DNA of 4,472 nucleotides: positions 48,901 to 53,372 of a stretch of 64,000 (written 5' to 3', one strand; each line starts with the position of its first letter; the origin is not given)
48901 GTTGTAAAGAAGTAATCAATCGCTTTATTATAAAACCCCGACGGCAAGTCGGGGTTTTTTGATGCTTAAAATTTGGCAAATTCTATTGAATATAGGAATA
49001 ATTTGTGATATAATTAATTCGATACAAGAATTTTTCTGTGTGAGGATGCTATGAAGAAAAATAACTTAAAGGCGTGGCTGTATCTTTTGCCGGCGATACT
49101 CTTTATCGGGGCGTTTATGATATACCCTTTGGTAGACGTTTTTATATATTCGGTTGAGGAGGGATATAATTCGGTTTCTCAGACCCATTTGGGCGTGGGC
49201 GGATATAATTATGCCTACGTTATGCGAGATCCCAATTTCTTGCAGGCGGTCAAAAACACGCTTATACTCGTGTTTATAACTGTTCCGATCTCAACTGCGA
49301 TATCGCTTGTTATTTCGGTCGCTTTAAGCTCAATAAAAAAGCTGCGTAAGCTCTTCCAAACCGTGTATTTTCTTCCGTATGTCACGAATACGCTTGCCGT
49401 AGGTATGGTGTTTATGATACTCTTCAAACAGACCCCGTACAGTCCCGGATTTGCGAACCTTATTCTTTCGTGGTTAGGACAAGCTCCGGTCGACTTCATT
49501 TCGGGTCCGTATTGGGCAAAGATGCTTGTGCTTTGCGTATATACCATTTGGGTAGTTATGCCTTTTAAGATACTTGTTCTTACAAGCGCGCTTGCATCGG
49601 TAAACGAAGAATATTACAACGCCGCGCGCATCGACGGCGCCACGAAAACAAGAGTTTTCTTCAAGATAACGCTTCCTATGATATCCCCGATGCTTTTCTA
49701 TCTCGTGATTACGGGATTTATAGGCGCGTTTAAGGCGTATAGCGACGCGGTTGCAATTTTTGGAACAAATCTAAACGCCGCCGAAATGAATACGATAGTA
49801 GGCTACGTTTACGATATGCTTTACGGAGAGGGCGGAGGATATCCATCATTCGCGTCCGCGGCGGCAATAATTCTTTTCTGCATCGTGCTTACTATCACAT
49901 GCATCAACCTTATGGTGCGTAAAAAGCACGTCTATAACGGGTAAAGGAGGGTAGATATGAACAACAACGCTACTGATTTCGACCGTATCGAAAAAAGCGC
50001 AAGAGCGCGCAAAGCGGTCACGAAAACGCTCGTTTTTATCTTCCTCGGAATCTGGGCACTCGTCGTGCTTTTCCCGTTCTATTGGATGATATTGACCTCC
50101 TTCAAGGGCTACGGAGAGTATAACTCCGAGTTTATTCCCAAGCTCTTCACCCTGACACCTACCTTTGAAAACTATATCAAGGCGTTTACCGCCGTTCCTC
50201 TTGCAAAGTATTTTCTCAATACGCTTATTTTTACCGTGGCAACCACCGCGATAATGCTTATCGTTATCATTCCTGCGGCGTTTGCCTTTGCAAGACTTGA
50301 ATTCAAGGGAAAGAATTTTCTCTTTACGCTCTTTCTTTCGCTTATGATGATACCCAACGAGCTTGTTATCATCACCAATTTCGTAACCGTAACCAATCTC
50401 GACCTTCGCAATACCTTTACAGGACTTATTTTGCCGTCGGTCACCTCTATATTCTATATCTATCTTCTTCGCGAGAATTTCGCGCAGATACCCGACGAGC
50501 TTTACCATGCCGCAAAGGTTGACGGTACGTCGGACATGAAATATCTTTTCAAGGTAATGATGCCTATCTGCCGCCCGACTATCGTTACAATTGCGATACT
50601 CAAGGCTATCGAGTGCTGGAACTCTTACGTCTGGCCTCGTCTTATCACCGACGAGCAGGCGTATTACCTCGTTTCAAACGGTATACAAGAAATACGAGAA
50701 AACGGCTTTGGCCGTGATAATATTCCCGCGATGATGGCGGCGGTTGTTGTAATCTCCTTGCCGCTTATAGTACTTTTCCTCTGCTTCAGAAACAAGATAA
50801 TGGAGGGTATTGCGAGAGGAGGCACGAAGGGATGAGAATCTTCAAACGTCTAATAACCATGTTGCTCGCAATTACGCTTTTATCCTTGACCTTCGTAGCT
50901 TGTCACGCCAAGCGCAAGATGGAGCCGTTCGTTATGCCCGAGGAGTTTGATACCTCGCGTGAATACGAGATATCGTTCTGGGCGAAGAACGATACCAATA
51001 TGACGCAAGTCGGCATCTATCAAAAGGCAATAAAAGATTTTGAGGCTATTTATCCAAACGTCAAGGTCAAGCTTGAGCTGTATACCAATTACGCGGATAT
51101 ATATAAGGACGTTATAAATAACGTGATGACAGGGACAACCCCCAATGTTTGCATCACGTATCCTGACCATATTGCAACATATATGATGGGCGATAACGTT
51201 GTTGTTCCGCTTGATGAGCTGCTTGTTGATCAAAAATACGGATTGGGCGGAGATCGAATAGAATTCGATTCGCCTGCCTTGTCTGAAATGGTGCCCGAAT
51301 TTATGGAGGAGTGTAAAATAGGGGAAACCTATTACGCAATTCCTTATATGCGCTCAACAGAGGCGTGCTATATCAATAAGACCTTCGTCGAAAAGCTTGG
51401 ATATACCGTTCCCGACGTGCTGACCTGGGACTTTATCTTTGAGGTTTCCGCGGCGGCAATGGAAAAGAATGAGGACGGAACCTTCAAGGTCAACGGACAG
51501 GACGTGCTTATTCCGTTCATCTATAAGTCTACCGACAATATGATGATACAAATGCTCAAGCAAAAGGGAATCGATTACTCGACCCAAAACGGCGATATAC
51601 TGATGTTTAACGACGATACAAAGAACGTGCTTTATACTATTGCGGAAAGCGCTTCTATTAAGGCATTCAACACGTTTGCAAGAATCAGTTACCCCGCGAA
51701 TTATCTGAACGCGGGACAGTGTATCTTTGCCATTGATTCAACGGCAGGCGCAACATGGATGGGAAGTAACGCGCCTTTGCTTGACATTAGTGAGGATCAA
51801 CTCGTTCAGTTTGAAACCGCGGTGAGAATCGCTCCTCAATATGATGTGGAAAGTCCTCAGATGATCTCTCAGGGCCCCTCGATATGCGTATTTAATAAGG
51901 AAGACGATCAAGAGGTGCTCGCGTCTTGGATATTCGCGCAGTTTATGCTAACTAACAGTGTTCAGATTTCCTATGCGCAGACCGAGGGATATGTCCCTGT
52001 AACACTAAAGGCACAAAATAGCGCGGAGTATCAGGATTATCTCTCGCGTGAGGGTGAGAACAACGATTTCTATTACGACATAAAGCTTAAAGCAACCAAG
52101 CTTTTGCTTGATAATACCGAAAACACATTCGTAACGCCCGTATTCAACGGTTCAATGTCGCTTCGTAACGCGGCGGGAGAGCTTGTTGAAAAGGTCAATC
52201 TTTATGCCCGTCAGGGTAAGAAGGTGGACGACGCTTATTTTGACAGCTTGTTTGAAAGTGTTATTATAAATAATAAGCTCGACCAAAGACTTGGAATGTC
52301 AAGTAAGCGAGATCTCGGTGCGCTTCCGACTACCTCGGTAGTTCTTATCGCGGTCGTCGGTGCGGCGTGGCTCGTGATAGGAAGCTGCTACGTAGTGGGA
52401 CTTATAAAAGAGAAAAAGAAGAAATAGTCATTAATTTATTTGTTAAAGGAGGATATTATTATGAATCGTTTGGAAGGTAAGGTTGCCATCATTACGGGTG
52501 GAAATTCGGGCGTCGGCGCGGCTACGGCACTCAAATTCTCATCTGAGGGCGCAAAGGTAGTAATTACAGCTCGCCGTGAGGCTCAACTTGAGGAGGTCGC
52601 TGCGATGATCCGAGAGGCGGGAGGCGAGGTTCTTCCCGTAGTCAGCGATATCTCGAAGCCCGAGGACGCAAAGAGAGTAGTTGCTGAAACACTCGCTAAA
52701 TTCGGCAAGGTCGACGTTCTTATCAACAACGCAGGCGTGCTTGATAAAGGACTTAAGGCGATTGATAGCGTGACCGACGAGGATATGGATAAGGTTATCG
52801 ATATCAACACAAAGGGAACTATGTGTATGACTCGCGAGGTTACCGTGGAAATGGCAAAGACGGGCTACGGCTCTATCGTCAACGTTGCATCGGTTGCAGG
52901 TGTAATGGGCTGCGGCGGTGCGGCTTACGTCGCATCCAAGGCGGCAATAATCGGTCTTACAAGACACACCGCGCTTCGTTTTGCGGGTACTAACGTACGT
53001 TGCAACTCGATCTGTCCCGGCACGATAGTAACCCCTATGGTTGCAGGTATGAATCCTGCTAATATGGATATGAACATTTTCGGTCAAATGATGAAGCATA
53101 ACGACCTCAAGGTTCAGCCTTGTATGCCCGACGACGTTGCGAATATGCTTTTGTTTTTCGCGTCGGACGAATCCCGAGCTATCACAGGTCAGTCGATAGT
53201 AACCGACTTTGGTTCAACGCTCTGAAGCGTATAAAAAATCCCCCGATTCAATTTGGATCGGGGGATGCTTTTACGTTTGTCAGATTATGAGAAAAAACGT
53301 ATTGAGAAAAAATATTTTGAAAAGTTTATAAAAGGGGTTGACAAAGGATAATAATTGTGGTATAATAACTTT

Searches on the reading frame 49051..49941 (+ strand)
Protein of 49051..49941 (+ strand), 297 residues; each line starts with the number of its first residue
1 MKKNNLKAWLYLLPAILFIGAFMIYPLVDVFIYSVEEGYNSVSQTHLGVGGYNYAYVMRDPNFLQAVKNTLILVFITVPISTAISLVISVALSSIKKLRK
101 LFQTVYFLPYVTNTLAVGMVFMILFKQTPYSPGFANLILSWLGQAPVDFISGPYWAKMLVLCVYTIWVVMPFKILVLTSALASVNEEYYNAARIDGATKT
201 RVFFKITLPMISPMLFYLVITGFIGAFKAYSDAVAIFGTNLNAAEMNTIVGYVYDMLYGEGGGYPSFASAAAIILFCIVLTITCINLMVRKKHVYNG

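Call 37: search_protein_families(library=pfam, proteins=[window:49051-49941:+], max_evalue=0.00001)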
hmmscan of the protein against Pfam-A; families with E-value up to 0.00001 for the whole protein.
window:49051-49941:+ (297 aa): 1 family
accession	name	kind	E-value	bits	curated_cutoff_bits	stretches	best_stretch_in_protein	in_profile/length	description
PF00528.27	BPD_transp_1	-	3e-19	69.9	26.4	1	88-282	6-173/184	Binding-protein-dependent transport system inner membrane component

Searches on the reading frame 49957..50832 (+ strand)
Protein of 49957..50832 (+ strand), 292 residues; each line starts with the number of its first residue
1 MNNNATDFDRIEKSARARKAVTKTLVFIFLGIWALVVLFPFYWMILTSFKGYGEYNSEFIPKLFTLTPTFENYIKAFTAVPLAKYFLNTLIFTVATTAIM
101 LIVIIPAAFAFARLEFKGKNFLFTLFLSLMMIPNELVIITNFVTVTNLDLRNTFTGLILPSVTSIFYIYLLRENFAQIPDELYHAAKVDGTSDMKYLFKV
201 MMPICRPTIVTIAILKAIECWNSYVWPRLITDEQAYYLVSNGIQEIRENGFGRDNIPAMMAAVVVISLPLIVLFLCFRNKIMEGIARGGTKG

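Call 37: search_protein_families(library=pfam, proteins=[window:49957-50832:+], max_evalue=0.00001)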
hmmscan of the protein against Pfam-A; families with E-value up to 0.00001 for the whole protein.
window:49957-50832:+ (292 aa): 1 family
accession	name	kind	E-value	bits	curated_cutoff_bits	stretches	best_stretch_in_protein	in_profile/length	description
PF00528.27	BPD_transp_1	-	4.4e-15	56.3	26.4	1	105-277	2-174/184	Binding-protein-dependent transport system inner membrane component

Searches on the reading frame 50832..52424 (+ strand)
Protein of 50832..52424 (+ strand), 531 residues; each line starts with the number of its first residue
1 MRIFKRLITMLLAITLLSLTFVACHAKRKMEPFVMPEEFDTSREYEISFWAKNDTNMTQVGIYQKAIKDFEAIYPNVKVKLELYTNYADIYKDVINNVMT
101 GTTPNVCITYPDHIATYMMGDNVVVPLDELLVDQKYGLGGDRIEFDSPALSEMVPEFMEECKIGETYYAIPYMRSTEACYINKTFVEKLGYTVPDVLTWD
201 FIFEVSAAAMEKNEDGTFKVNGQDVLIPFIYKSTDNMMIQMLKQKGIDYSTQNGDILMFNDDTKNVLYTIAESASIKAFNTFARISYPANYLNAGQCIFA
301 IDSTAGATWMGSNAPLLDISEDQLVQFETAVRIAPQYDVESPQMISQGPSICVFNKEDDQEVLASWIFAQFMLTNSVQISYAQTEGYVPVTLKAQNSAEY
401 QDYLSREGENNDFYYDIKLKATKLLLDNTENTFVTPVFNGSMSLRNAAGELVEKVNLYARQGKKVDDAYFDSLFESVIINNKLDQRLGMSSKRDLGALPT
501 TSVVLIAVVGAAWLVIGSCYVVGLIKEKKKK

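Call 37: search_protein_families(library=pfam, proteins=[window:50832-52424:+], max_evalue=0.00001)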
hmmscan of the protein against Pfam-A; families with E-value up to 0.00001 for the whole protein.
window:50832-52424:+ (531 aa): 2 families
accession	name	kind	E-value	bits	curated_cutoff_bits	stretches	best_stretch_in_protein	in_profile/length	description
PF13416.11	SBP_bac_8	-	1.8e-24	87.5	27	1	65-403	1-274/279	Bacterial extracellular solute-binding protein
PF01547.30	SBP_bac_1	-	4.8e-12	46.9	26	1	56-378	3-306/307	Bacterial extracellular solute-binding protein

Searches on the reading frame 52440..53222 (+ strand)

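Call 37: search_protein_families(library=pfam, proteins=[window:52440-53222:+], max_evalue=0.00001)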
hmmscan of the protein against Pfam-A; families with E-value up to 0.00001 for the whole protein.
window:52440-53222:+ (261 aa): 3 families
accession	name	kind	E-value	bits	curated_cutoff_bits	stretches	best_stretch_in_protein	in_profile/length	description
PF13561.12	adh_short_C2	-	8.2e-56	189.7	27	1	22-260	5-236/236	Enoyl-(Acyl carrier protein) reductase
PF00106.31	adh_short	-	1.4e-54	185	26.6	1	14-206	1-192/195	short chain dehydrogenase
PF08659.16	KR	-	1.2e-13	51.8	22.6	1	17-176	4-162/180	KR domain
